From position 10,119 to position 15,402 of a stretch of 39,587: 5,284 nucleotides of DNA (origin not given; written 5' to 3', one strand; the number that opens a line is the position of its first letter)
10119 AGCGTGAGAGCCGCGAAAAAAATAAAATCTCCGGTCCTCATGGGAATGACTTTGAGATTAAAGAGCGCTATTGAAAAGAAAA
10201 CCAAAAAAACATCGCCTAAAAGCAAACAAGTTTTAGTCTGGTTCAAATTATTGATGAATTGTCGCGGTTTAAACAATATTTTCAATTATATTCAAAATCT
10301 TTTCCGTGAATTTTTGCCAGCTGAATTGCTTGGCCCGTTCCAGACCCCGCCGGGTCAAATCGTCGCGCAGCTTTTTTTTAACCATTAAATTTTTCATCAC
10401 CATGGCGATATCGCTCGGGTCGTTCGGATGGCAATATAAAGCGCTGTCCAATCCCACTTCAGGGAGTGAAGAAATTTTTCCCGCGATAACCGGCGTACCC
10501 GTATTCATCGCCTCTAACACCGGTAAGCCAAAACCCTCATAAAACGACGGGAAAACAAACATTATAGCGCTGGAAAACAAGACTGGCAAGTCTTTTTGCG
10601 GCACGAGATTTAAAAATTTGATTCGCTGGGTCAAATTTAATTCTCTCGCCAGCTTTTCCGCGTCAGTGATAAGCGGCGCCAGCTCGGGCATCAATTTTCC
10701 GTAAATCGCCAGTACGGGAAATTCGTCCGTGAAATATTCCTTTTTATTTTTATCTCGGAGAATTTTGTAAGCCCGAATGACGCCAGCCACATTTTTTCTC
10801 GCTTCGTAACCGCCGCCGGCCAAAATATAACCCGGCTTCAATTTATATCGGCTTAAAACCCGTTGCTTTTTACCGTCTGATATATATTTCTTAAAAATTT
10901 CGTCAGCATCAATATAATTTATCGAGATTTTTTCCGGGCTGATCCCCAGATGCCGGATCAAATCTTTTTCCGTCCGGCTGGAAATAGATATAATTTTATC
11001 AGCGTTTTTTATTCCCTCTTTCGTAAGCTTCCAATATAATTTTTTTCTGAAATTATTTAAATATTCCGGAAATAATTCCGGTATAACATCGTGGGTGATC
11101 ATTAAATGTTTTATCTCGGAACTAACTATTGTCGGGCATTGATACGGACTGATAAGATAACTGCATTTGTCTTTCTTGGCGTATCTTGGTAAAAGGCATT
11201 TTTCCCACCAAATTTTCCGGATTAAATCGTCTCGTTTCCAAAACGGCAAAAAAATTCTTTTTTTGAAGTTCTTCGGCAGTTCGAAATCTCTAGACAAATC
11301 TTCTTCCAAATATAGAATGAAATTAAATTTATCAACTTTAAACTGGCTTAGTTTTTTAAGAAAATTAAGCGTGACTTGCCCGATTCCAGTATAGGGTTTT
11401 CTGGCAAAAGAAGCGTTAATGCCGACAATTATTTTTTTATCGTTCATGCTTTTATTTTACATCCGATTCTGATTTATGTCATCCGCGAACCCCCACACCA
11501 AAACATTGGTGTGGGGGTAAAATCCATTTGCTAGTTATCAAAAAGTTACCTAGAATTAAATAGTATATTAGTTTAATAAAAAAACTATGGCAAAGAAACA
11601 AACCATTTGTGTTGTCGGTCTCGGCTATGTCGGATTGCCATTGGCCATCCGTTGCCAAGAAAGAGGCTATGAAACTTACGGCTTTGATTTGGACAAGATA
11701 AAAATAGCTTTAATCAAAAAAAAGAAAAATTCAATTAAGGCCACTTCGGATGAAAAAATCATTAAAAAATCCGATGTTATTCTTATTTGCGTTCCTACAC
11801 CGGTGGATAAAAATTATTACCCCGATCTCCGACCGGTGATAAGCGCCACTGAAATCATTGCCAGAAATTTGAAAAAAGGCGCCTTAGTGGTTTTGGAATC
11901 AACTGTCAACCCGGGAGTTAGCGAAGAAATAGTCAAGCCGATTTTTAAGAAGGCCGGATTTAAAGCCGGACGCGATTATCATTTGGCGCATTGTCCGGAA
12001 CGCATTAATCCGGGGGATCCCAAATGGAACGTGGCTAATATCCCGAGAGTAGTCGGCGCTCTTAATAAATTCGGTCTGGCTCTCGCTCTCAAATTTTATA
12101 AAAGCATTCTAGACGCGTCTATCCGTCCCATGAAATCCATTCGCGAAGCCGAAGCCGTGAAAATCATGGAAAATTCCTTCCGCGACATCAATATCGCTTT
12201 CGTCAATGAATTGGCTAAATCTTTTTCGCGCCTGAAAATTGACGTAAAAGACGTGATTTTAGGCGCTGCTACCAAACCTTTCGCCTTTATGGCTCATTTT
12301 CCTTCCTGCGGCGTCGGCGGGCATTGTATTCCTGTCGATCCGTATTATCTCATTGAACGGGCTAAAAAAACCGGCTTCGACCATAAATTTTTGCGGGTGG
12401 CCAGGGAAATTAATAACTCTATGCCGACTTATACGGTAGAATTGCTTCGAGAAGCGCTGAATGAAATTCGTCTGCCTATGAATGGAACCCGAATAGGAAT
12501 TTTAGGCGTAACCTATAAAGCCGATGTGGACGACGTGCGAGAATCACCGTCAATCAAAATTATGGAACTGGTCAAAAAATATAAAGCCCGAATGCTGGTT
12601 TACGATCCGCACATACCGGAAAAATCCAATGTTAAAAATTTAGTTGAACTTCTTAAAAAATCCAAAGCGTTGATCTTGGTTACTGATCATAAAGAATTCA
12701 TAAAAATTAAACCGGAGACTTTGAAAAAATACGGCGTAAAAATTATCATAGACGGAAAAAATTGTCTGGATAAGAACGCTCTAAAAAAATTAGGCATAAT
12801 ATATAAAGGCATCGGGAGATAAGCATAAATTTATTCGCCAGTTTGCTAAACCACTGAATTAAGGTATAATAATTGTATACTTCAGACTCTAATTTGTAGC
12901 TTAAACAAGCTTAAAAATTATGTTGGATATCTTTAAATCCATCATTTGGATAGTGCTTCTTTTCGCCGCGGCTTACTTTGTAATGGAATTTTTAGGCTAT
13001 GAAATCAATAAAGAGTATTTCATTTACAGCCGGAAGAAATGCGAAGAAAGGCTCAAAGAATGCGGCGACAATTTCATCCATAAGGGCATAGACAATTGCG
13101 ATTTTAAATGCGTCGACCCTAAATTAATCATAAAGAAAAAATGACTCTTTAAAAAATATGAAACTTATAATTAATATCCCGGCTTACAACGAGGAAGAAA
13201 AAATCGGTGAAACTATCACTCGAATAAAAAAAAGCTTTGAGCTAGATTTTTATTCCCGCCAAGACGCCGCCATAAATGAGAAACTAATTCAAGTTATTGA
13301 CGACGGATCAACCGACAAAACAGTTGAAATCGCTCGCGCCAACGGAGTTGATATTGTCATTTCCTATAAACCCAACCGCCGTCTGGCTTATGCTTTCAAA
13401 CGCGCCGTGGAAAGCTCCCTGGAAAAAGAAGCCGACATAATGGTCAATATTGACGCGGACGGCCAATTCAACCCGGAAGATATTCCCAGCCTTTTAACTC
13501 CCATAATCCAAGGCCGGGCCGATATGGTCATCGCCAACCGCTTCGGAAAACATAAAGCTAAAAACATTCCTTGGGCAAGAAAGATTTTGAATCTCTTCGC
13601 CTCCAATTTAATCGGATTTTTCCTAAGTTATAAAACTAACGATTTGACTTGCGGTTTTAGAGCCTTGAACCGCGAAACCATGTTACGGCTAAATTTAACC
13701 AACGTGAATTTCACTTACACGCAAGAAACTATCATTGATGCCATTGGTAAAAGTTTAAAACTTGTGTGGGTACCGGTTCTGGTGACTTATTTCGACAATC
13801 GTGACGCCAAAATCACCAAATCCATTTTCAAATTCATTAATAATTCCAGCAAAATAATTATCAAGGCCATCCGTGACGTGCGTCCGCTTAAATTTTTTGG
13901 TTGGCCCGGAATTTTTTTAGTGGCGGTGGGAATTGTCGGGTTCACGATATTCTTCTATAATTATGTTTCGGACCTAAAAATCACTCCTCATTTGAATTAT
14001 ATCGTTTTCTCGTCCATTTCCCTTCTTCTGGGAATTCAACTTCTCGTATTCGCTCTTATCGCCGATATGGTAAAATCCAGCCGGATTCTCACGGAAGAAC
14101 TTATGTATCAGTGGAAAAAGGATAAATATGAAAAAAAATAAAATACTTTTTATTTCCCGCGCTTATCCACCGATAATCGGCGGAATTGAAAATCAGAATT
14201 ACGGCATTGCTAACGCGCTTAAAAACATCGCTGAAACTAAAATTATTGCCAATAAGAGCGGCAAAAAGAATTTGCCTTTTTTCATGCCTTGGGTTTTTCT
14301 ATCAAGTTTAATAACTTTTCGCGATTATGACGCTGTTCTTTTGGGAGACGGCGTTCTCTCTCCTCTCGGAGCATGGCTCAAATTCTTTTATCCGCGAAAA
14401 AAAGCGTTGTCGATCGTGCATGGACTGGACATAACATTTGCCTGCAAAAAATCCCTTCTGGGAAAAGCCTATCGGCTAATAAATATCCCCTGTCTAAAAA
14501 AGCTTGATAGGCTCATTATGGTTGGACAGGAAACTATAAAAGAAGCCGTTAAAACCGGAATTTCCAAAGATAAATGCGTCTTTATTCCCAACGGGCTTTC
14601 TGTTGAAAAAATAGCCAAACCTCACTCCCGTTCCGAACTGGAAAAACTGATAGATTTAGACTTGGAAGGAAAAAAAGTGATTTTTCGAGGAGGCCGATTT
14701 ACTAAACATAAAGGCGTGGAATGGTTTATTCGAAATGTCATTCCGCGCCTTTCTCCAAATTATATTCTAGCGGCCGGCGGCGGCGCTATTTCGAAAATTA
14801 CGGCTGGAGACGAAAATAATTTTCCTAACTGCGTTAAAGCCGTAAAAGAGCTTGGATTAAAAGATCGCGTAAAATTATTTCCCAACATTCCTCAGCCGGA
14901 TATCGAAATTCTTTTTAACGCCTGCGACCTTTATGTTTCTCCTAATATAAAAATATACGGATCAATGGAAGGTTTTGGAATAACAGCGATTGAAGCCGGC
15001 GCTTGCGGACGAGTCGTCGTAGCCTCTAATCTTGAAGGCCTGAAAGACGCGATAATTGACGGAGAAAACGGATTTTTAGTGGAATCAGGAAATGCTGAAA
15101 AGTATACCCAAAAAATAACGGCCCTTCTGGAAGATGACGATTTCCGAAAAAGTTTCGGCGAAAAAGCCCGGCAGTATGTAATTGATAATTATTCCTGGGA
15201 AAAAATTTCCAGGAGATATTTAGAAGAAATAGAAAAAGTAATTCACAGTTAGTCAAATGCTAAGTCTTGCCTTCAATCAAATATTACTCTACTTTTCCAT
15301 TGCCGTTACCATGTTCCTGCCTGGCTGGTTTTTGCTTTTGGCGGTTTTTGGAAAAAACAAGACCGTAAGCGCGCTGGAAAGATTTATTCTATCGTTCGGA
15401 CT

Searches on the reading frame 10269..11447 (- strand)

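Call 7: search_protein_families(library=pfam, proteins=[window:10269-11447:-], max_evalue=0.001)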
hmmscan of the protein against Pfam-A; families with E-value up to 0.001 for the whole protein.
window:10269-11447:- (392 aa): 4 families
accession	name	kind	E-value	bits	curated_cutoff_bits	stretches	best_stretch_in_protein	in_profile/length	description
PF00534.26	Glycos_transf_1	-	7.2e-24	84.7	26.4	1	202-368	12-169/172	Glycosyl transferases group 1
PF13692.12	Glyco_trans_1_4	-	5.3e-18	66.1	27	1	210-355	6-140/142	Glycosyl transferases group 1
PF13439.12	Glyco_transf_4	-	2.2e-08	34.8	28.5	1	59-176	38-161/170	Glycosyltransferase Family 4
PF20706.3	GT4-conflict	-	6.3e-06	25.9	26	1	218-326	212-314/385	Family 4 Glycosyltransferase in conflict systems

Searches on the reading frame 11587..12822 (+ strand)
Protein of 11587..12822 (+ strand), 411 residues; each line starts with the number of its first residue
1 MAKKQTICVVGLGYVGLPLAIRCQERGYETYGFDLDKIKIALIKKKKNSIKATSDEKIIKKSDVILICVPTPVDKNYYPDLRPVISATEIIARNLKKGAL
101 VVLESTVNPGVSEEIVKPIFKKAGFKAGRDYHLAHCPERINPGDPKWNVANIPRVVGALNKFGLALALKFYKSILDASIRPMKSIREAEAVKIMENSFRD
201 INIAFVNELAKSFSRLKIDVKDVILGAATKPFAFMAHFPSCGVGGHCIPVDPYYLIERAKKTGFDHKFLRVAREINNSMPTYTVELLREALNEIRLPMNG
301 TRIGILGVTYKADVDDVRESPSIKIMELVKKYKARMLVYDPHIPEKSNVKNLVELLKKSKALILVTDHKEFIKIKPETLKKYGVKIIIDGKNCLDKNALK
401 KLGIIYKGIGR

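Call 7: search_protein_families(library=pfam, proteins=[window:11587-12822:+], max_evalue=0.001)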
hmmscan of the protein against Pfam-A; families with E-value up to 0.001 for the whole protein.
window:11587-12822:+ (411 aa): 6 families
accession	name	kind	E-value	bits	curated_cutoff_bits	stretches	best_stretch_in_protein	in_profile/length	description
PF03721.20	UDPG_MGDP_dh_N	-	9.1e-36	123.6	27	1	6-158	2-174/187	UDP-glucose/GDP-mannose dehydrogenase family, NAD binding domain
PF00984.24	UDPG_MGDP_dh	-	2.3e-28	98.6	25.4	1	186-277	1-93/94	UDP-glucose/GDP-mannose dehydrogenase family, central domain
PF03720.21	UDPG_MGDP_dh_C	-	3.2e-24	85.7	30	1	304-396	1-103/103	UDP-glucose/GDP-mannose dehydrogenase family, UDP binding domain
PF03446.21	NAD_binding_2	-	4.9e-12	46.6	21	1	6-119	1-107/161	NAD binding domain of 6-phosphogluconate dehydrogenase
PF02826.25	2-Hacid_dh_C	-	1.5e-07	31.4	25.1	1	3-71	35-101/178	D-isomer specific 2-hydroxyacid dehydrogenase, NAD binding domain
PF03807.23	F420_oxidored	-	2.9e-05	25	21.6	1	6-74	1-72/94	NADP oxidoreductase coenzyme F420-dependent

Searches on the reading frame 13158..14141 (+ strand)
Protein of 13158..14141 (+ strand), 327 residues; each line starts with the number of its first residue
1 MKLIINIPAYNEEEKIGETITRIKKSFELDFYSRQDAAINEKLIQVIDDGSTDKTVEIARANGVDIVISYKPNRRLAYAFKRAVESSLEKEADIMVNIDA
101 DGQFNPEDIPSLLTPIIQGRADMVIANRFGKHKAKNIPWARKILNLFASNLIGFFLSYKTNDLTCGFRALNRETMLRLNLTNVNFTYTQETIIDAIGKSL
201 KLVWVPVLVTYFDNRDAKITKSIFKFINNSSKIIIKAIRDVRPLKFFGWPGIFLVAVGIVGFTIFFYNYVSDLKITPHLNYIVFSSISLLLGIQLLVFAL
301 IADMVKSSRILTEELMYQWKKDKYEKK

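Call 7: search_protein_families(library=pfam, proteins=[window:13158-14141:+], max_evalue=0.001)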
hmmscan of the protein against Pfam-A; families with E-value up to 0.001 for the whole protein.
window:13158-14141:+ (327 aa): 1 family
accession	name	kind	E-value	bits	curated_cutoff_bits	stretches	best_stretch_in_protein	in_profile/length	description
PF00535.33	Glycos_transf_2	-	7e-21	75.3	23.3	1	7-173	4-162/168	Glycosyl transferase family 2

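Call 25: search_protein_families(library=ncbifam, proteins=[window:13158-14141:+], max_evalue=0.001)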
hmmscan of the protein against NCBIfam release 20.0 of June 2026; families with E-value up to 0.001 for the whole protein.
window:13158-14141:+ (327 aa): 9 families
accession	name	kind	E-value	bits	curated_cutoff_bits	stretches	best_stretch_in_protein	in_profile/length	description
TIGR04182.1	glyco_TIGR04182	equivalog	6.3e-36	124.3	325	1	4-308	3-285/293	S-layer glycoprotein N-glycosyltransferase AglJ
NF058614.1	PPMAGASynPpgS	equivalog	8.5e-18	64.6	370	1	5-218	4-205/226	polyprenyl-phospho-N-acetylgalactosaminyl synthase PpgS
NF041391.1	DPhHxTase_Halo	equivalog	6.8e-14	51.4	375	1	9-196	3-170/213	dolichyl-phosphate hexose transferase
NF007986.1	PRK10714.1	equivalog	1.8e-09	37.1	529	1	2-303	7-291/316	undecaprenyl-phosphate 4-deoxy-4-formamido-L-arabinose transferase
NF047588.1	GlcsyltransPgfSStrep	equivalog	7.7e-09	35.2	500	1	1-303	1-285/308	glycosyltransferase PgfS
NF010496.0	PRK13915.1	equivalog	1.8e-08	33.8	262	1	5-119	35-145/307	glucosyl-3-phosphoglycerate synthase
NF041865.1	EpsU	equivalog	6.3e-07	28.7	700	1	3-111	41-142/394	exopolysaccharide biosynthesis GT2 family glycosyltransferase EpsU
TIGR03937.1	PgaC_IcaA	equivalog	1.6e-05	24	422.3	1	5-109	49-143/407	poly-beta-1,6-N-acetyl-D-glucosamine synthase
TIGR04283.1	glyco_like_mftF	equivalog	5.5e-05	22.8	182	1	5-117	3-97/221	TIGR04283 family arsenosugar biosynthesis glycosyltransferase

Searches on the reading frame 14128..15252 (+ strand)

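Call 8: search_protein_families(library=pfam, proteins=[window:14128-15252:+], max_evalue=0.001)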
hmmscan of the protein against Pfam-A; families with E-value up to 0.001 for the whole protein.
window:14128-15252:+ (374 aa): 4 families
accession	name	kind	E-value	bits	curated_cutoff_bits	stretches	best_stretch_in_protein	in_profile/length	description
PF00534.26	Glycos_transf_1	-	1.2e-32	113.2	26.4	1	180-349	13-171/172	Glycosyl transferases group 1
PF13692.12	Glyco_trans_1_4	-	9e-26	91.3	27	1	183-336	2-142/142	Glycosyl transferases group 1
PF13524.12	Glyco_trans_1_2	-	1.1e-07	32.3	25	1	254-365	35-143/144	Glycosyl transferase-like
PF13439.12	Glyco_transf_4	-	5e-05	23.8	28.5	1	45-160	51-169/170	Glycosyltransferase Family 4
